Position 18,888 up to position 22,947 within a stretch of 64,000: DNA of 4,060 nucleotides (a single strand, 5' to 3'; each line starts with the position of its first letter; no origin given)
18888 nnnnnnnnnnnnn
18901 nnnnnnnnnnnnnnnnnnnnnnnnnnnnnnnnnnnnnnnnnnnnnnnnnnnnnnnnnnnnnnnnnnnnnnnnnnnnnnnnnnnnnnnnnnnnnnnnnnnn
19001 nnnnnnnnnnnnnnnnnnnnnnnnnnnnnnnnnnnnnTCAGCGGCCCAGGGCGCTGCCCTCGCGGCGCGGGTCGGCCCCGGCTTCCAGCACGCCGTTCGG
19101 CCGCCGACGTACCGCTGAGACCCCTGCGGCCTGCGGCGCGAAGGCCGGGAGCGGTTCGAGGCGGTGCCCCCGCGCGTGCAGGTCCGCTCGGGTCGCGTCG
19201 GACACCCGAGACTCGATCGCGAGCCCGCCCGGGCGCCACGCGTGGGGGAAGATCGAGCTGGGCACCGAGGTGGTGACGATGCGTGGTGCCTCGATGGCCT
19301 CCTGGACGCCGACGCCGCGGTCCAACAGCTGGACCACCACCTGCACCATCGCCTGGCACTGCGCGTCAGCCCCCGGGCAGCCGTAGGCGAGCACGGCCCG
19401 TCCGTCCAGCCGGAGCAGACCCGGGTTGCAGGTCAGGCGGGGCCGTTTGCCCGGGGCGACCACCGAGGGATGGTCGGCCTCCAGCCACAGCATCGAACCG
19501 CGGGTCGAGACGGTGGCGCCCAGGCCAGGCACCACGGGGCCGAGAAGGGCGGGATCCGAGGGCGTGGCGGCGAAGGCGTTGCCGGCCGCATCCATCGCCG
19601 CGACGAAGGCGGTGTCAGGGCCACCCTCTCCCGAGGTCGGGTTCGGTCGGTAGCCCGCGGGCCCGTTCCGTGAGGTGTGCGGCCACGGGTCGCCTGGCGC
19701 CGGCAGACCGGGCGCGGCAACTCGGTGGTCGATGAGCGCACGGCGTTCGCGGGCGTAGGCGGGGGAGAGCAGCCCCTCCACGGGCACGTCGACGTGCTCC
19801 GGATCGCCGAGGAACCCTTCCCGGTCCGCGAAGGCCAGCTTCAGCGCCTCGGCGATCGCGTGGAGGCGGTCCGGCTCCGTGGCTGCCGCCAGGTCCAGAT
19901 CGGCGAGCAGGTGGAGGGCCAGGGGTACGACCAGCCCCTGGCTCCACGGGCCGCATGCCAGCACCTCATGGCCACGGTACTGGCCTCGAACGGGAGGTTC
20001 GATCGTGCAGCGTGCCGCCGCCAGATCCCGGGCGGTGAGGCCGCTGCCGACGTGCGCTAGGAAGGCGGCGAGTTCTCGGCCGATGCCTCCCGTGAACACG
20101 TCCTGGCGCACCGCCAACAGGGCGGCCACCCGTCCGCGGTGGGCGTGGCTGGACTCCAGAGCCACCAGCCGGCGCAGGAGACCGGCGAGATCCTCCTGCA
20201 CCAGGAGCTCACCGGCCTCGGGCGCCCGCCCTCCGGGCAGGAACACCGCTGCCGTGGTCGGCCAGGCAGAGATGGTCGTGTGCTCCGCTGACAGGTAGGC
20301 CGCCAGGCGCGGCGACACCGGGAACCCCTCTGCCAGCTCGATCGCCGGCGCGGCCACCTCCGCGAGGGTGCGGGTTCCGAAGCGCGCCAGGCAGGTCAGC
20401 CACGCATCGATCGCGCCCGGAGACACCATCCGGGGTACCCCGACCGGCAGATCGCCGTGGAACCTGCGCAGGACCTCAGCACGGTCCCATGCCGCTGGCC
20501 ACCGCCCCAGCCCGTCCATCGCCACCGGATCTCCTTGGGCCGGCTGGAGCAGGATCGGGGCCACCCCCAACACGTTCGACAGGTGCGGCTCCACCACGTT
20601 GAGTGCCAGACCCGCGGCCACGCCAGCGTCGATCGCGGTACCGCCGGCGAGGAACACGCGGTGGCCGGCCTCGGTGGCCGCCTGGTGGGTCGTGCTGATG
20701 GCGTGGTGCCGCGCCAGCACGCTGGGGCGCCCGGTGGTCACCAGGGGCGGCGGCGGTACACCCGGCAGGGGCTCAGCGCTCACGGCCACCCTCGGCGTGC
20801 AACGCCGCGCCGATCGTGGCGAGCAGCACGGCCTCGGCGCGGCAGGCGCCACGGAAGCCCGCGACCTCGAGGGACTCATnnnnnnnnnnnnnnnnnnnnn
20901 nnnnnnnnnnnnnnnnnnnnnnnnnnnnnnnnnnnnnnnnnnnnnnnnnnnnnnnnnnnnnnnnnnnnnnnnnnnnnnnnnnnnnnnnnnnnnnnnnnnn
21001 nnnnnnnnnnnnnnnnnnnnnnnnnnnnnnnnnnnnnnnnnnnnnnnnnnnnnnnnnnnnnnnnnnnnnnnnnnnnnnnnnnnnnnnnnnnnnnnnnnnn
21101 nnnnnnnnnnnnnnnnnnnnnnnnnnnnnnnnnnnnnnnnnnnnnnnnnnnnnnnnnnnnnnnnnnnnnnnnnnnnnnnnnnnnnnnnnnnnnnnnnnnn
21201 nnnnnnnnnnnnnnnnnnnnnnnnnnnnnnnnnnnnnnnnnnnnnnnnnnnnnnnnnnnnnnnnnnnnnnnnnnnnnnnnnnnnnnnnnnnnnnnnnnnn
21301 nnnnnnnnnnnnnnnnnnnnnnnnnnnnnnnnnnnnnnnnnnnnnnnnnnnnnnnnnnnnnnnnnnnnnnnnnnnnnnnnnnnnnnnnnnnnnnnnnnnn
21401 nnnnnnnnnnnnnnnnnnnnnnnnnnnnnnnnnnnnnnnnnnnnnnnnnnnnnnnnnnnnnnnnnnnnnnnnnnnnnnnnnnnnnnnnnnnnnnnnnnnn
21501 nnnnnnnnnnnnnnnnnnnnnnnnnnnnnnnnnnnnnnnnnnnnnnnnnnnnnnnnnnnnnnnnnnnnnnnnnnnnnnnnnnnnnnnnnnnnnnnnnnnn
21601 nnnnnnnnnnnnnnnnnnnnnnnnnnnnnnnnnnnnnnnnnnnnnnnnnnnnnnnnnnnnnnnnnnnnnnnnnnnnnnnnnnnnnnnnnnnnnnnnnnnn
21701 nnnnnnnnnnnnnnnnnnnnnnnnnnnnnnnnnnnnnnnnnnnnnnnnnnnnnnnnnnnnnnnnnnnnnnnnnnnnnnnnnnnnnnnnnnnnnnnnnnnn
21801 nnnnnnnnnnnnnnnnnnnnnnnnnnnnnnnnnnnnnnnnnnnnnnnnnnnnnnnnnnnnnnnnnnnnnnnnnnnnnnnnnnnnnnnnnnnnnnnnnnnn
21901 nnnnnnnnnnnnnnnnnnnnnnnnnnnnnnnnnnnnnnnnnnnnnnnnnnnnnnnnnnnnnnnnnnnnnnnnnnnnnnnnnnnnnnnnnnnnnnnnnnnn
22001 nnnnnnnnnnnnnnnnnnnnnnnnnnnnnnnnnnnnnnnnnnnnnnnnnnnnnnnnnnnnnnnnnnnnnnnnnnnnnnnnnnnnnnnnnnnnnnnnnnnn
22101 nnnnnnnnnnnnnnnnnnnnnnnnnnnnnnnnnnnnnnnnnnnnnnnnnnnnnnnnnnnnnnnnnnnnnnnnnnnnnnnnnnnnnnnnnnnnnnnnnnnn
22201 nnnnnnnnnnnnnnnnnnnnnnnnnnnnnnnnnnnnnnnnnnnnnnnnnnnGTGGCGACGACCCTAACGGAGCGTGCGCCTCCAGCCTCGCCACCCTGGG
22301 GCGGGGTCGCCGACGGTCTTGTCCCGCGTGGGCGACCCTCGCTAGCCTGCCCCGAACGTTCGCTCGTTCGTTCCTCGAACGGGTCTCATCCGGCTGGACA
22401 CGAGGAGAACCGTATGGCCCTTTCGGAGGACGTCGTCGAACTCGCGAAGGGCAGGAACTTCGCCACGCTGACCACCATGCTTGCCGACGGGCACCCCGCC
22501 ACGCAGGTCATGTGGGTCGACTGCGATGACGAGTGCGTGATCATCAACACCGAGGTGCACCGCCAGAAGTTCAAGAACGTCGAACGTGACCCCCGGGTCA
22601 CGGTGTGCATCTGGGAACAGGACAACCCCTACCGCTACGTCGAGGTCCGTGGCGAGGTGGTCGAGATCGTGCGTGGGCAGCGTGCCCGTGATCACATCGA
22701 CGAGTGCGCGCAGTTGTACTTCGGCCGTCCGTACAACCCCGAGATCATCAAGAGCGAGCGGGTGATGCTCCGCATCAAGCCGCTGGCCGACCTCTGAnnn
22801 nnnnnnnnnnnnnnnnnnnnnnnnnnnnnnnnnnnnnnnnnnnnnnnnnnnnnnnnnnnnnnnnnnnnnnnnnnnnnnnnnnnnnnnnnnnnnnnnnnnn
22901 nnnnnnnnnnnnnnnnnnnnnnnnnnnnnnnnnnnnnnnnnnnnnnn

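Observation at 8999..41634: One carboxylase-BCCP-S9 peptidase unit present twice in direct orientation, each copy decayed in the complementary half, bracketing about 28.6 kb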

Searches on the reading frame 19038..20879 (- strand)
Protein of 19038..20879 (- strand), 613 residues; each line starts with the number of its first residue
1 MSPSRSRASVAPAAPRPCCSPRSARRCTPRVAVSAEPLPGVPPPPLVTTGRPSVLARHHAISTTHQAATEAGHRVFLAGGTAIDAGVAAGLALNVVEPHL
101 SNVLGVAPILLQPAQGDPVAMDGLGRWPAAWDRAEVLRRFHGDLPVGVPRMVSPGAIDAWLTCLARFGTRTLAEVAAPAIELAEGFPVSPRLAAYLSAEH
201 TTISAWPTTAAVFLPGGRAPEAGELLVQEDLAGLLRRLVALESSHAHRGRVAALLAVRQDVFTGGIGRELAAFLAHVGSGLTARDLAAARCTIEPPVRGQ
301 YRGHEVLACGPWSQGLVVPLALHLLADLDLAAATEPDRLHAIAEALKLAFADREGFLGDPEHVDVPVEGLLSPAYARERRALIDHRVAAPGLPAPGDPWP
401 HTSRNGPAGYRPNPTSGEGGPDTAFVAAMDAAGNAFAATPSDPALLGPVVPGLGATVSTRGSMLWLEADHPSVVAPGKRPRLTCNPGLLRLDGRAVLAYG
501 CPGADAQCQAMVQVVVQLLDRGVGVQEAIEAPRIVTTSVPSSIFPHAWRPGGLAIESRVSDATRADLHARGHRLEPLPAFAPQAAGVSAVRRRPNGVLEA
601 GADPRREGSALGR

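Call 16: search_protein_families(library=pfam, proteins=[window:19038-20879:-], max_evalue=0.00001)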
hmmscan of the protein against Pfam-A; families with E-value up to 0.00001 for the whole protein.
window:19038-20879:- (613 aa): 1 family
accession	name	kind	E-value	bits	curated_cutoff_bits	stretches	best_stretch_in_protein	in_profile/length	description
PF01019.26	G_glu_transpept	-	5.2e-96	322.9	27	1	75-608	3-512/512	Gamma-glutamyltranspeptidase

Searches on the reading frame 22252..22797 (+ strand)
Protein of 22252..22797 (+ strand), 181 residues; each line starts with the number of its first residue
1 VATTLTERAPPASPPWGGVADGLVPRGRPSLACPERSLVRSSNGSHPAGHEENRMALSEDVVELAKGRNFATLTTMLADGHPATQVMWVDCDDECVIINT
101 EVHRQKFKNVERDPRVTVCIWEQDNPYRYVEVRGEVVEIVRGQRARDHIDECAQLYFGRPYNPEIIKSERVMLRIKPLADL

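Call 17: search_protein_families(library=pfam, proteins=[window:22252-22797:+], max_evalue=0.00001)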
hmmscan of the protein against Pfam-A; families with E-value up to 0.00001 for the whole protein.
window:22252-22797:+ (181 aa): 1 family
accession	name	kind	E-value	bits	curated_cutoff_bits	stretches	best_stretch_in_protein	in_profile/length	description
PF01243.27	PNPOx_N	-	4.2e-13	50.2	28.1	1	58-177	2-113/120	Pyridoxamine 5'-phosphate oxidase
